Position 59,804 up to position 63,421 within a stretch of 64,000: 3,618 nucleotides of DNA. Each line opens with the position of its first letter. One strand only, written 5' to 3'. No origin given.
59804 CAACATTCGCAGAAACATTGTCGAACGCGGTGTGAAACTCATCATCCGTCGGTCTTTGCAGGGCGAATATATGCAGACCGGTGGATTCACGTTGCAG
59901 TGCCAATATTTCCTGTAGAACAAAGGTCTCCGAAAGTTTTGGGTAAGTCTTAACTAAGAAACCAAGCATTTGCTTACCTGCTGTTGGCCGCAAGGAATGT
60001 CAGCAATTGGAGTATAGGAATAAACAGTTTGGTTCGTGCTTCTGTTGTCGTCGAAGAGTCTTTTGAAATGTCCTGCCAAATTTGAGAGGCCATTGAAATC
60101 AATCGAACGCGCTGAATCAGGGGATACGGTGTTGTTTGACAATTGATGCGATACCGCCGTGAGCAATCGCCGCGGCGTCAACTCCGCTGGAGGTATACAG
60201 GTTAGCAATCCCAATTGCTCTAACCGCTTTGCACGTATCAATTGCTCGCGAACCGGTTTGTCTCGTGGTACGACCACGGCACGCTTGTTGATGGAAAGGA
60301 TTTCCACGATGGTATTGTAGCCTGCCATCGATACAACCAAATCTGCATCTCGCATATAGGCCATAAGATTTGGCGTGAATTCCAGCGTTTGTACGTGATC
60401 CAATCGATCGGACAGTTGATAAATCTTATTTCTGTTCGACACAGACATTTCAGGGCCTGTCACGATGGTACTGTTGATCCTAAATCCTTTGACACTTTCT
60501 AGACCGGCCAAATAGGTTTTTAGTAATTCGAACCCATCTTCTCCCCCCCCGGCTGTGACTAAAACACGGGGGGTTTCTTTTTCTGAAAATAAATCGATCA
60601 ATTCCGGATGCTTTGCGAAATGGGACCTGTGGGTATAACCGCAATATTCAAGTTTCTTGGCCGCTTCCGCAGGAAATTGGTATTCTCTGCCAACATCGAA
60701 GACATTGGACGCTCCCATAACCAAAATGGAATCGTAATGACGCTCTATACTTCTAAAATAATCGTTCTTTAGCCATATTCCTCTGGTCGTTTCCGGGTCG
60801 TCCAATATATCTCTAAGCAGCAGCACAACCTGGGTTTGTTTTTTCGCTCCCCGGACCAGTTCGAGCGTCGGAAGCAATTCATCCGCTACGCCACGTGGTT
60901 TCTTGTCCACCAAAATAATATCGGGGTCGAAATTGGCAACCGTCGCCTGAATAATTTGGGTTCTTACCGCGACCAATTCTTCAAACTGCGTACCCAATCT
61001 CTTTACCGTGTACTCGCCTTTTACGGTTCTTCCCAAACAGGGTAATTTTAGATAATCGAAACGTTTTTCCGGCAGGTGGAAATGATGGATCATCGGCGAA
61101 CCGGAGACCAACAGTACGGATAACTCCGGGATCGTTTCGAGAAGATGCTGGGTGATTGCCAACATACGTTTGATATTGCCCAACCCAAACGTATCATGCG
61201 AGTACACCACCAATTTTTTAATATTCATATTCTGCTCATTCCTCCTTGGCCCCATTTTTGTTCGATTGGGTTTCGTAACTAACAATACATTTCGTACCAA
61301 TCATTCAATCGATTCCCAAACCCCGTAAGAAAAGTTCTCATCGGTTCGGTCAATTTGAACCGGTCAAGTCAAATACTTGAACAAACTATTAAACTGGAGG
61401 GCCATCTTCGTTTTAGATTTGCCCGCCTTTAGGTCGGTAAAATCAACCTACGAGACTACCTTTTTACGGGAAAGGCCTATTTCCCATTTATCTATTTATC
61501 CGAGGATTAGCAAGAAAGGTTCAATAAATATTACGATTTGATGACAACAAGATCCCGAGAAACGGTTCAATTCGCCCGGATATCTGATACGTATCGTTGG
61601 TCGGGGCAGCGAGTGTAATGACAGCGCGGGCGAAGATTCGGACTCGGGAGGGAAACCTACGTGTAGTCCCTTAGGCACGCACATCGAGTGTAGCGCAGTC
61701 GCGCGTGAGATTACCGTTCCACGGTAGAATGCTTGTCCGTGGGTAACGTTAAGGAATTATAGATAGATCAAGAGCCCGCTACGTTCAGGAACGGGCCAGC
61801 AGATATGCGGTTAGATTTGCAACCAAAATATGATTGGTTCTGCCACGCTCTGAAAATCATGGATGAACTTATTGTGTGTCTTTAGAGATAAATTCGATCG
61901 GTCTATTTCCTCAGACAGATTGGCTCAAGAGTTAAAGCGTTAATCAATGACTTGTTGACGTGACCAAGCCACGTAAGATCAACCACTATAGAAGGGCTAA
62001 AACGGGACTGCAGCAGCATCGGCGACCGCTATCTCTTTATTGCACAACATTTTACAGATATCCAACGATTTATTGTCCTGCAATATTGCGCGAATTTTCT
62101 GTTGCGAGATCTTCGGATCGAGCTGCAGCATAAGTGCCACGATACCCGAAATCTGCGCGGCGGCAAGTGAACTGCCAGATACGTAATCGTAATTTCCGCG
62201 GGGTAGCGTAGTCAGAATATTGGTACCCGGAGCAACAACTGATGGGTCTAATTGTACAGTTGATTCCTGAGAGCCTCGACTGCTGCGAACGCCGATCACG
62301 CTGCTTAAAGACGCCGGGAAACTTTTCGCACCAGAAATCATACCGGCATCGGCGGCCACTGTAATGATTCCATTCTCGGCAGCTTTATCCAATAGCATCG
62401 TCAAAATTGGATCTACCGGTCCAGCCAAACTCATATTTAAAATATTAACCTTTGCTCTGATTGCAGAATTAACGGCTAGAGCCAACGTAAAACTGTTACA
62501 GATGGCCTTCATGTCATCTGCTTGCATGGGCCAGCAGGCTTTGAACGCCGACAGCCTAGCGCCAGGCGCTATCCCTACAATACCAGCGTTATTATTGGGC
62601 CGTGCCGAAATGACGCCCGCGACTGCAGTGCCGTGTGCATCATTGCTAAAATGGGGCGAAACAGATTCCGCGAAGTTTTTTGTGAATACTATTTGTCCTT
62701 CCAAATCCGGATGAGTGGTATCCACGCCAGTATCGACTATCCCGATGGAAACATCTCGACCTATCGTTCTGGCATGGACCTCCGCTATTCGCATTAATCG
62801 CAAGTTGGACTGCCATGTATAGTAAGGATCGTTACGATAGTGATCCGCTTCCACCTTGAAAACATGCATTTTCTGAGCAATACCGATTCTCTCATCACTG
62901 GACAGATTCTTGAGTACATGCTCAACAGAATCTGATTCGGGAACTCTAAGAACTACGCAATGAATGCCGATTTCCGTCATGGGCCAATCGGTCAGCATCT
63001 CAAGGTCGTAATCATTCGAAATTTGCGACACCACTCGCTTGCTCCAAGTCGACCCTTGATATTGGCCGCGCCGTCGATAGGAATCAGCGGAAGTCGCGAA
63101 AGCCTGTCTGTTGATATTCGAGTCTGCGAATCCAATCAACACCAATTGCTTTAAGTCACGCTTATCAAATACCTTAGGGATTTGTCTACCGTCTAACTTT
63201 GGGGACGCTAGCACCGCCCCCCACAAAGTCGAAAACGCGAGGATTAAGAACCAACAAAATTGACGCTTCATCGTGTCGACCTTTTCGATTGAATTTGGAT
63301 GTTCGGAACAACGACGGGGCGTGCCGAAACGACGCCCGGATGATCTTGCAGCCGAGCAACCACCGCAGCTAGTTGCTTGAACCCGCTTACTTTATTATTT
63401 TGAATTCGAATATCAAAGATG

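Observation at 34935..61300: About 26-kb envelope-glycan cluster lacking every canonical assembly or export hallmark, but rich in kinase-fold proteins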

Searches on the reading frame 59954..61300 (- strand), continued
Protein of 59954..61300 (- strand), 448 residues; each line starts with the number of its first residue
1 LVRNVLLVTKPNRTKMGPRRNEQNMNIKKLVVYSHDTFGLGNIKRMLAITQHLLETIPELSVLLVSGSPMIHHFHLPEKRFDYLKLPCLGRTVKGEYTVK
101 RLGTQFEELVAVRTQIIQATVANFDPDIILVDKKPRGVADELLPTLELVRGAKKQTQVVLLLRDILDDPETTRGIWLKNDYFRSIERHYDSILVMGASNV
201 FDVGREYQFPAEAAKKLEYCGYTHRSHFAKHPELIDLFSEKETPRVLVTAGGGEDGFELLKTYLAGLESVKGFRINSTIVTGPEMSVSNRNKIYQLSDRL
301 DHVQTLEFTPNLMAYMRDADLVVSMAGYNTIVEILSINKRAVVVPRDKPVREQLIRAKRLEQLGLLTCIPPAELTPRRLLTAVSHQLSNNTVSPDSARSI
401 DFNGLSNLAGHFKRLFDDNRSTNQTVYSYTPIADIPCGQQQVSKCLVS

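Call 76: find_encoding_contigs(protein=P0432, flank=10000, max_places=1)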
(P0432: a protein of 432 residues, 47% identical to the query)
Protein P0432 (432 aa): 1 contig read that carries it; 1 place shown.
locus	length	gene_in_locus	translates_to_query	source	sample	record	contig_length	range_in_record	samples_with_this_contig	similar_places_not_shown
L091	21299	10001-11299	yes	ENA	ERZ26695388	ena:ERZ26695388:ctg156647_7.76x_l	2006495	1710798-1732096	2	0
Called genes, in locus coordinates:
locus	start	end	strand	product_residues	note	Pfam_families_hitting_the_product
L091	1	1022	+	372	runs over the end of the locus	PF05222:AlaDh_PNT_N, PF01262:AlaDh_PNT_C, PF02826:2-Hacid_dh_C (weak)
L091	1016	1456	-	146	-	-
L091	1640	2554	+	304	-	PF00753:Lactamase_B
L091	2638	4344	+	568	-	PF00332:Glyco_hydro_17 (weak)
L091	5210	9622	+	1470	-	PF22544:HYDIN_VesB_CFA65-like_Ig (faint), PF15780:ASH (faint), PF22073:Cep192_D4 (weak)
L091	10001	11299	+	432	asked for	PF04101:Glyco_tran_28_C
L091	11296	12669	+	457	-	PF20706:GT4-conflict (faint), PF00534:Glycos_transf_1, PF13692:Glyco_trans_1_4, PF13524:Glyco_trans_1_2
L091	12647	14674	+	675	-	PF16889:Hepar_II_III_N, PF07940:Hepar_II_III_C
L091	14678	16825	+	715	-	PF16889:Hepar_II_III_N, PF07940:Hepar_II_III_C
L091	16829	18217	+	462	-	PF01636:APH (weak)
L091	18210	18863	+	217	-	PF00300:His_Phos_1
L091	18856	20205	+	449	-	PF01636:APH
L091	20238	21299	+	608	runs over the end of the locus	PF00664:ABC_membrane, PF00005:ABC_tran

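Call 86: search_protein_families(library=padloc, max_evalue=0.001, proteins=[window:59954-61228:-])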
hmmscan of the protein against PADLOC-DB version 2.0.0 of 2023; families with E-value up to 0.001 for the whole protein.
window:59954-61228:- (424 aa): 0 families

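Call 89: predict_structure(alignment_id=A6)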
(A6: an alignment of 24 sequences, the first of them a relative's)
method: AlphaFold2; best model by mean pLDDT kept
length: 424 residues; sequences in the alignment: 24
mean_pLDDT: 85.8   pTM: 0.83
mean pLDDT of the five models: 85.8, 85.6, 84.3, 83.8, 82.9
residues with pLDDT >= 90: 260; 70-90: 109; 50-70: 28; < 50: 27
segments of 3 or more residues with pLDDT < 50: 400-424
pLDDT, mean of each block of 10 residues (from residue 1): 92 75 93 96 88 90 82 74 92 96 95 94 88 92 89 95 97 94 96 93 55 68 90 95 87 91 94 92 85 93 89 94 85 94 95 97 81 87 96 72 39 36 31
secondary structure, 60 per line:
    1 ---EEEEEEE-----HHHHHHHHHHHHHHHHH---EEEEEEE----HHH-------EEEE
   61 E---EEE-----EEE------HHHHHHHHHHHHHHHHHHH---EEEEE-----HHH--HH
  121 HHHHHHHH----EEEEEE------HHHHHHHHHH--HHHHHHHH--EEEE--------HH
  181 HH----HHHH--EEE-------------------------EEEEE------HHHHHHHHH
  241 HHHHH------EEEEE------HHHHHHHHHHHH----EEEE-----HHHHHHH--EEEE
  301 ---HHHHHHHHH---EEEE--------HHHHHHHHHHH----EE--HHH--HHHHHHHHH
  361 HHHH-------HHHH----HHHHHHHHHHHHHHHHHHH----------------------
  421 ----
elements in order: E4-10 H16-32 E36-42 E57-61 E65-67 E73-75 H82-100 E104-108 H119-128 E133-138 H145-154 H157-164 E167-170 H179-182 H187-190 E193-195 E221-225 H232-245 E252-256 H263-274 E279-282 H288-294 E297-300 H304-312 E316-319 H328-338 H352-364 H372-375 H380-398

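Call 91: fold_search(model_id=the predicted structure, library=pdb)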
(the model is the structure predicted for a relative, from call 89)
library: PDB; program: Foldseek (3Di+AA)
matches with E <= 10: 1845; with E <= 0.001: 393
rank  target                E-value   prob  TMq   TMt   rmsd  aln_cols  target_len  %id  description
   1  3otg                  4.8e-12  1.00  0.52  0.56   8.4       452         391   15  Crystal Structure of CalG1, Calicheamicin Glycostyltransferase, TDP bound form (released 2010-12-15)
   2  6j31_C                8.7e-12  1.00  0.60  0.65   5.9       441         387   14  Crystal Structure Analysis of the Glycotransferase of kitacinnamycin (released 2020-01-15)
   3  6j32_B                9.2e-12  1.00  0.60  0.65   6.2       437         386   15  Crystal Structure Analysis of the Glycotransferase of kitacinnamycin (released 2020-01-15)
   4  2iya_A                1.4e-11  1.00  0.59  0.63   6.6       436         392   17  The crystal structure of macrolide glycosyltransferases: A blueprint for antibiotic engineering (released 2007-03-27)
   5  7vlb_A                1.9e-11  1.00  0.58  0.63   7.2       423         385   14  Crystal structure of UGT109A1 from Bacillus (released 2022-10-05)
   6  6j32_C                2.2e-11  1.00  0.56  0.61   6.7       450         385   14  Crystal Structure Analysis of the Glycotransferase of kitacinnamycin (released 2020-01-15)
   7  3ia7_A                2.6e-11  1.00  0.57  0.61   7.2       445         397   11  Crystal Structure of CalG4, the Calicheamicin Glycosyltransferase (released 2010-06-02)
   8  2iya_B                3.0e-11  1.00  0.58  0.63   6.6       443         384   17  The crystal structure of macrolide glycosyltransferases: A blueprint for antibiotic engineering (released 2007-03-27)
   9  8j2v                  3.0e-11  1.00  0.58  0.55   7.6       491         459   13  Glucosyl transferase NbUGT72AY1 co-crystallized with Scopoletin (released 2024-04-17)
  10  3oth_A                3.2e-11  1.00  0.51  0.54   8.4       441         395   15  Crystal Structure of CalG1, Calicheamicin Glycostyltransferase, TDP and calicheamicin alpha3I bound form (released 2010-12-15)
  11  6j31_A                3.8e-11  1.00  0.59  0.64   6.1       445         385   16  Crystal Structure Analysis of the Glycotransferase of kitacinnamycin (released 2020-01-15)
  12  8j2z                  4.9e-11  1.00  0.61  0.58   6.5       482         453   12  Glucosyl transferase (released 2024-04-17)
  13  8h5d_A                7.2e-11  1.00  0.58  0.61   6.8       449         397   14  Crystal structure of YojK mutant in complex with UDP (released 2023-10-18)
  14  5d00_B                8.0e-11  1.00  0.55  0.62   6.8       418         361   10  Crystal structure of BshA from B. subtilis complexed with N-acetylglucosaminyl-malate and UMP (released 2016-09-07)
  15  3ot5_A                8.5e-11  1.00  0.61  0.68   5.6       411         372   12  2.2 Angstrom Resolution Crystal Structure of putative UDP-N-acetylglucosamine 2-epimerase from Listeria monocytogenes (released 2010-09-22)
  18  7d1i_A                1.1e-10  1.00  0.60  0.71   6.2       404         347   14  Crystal structure of acinetobacter baumannii MurG (released 2021-07-14)
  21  7d1i_B                1.3e-10  1.00  0.62  0.76   5.3       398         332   13  Crystal structure of acinetobacter baumannii MurG (released 2021-07-14)
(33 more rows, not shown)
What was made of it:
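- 59954..61228 (-): GT28a: MurG/GT1-like inverting GT-B glycosyltransferase (core). AF2 pLDDT is 85.8 with a GT-B fold; the Foldseek top hits are GT1 enzymes, and MurG gives a target-normalised TM of 0.71-0.76 (calls 89, 91).
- On CAZy GT28 (MurG / MGDG synthase / UgtP): The AF2 model has a GT-B fold (calls 89, 91). The Foldseek top hits are GT1 natural-product GTs, with MurG a little lower (call 91).
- The Foldseek top hits of GT28a are small-molecule GT1 enzymes (call 91). The best structural matches of GT28a are natural-product GT1 enzymes (call 91).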

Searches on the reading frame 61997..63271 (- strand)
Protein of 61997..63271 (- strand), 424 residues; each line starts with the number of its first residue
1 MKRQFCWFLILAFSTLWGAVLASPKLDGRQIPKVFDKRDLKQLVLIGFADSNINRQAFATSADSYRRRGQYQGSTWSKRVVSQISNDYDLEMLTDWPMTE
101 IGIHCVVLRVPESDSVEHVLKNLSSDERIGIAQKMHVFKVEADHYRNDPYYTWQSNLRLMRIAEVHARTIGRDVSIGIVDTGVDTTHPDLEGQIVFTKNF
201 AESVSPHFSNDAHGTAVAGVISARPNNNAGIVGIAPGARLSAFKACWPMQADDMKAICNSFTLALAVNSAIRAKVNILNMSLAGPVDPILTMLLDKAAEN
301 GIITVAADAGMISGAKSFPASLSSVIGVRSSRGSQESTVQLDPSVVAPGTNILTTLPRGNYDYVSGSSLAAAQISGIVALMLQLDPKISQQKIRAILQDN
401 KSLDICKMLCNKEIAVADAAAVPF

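Call 6: search_protein_families(library=pfam, max_evalue=0.01, proteins=[window:61997-63271:-])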
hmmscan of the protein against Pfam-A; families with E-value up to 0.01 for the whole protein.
window:61997-63271:- (424 aa): 1 family
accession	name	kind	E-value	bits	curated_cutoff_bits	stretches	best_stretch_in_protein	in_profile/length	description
PF00082.27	Peptidase_S8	-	3.9e-33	115.5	21.8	1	171-401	1-273/288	Subtilase family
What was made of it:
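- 61997..63984 (-): Anti-sigma (63268-63984) and secreted S8 peptidase (61997-63271): probable regulatory module upstream. Peptidase_S8 hit (call 6).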

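Call 8: search_protein_families(library=ncbifam, max_evalue=0.001, proteins=[window:61997-63271:-])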
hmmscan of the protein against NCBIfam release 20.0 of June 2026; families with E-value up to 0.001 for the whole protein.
window:61997-63271:- (424 aa): 8 families
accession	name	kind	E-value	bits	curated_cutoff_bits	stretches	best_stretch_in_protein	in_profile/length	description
TIGR03921.1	T7SS_mycosin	equivalog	1.1e-33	116.9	278.75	1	161-398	2-260/353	type VII secretion-associated serine protease mycosin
NF049966.1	QH_SP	equivalog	1.1e-18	67.4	165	1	176-401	2-211/219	subtilisin-like serine protease QhpE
NF033595.1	denti_PrtP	equivalog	8e-13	47.9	300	2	271-398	335-475/606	dentilisin complex serine proteinase subunit PrtP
NF040809.1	germ_prot_CspBA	exception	2.2e-11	42.2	1250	1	326-398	990-1061/1099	bifunctional germination protease/germinant receptor pseudoprotease CspBA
TIGR03895.1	protease_PatA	subfamily_domain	5.8e-11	41.8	421.05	1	213-398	1-197/606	PatA/PatG family cyanobactin maturation protease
NF051851.1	AtpSerPepEprS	equivalog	6e-09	34.5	1700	1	345-404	281-341/988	autotransporter serine peptidase EprS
NF040808.2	CspC_non_triad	exception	3.7e-07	29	675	1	323-384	440-500/556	bile acid germinant receptor pseudoprotease CspC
NF040553.1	SGO_0316_fam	subfamily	1.9e-06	25.9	1400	0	340-397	666-727/1486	SGO_0316/SGO_0317 family LPXTG-anchored serine peptidase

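Call 86: search_protein_families(library=padloc, max_evalue=0.001, proteins=[window:61997-63271:-])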
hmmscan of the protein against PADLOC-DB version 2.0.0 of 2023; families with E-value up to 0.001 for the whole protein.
window:61997-63271:- (424 aa): 4 families
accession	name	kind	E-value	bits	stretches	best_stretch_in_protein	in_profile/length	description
PDLC03014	subtilase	-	3.1e-26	90.8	1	170-397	170-371/391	-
PDLC02197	IetS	-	1.1e-06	25.3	1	173-231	258-313/749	-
PDLC02198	IetS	-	1.8e-05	20.9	0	175-220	255-300/795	-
PDLC02200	IetS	-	0.00079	15.7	0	176-234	272-327/780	-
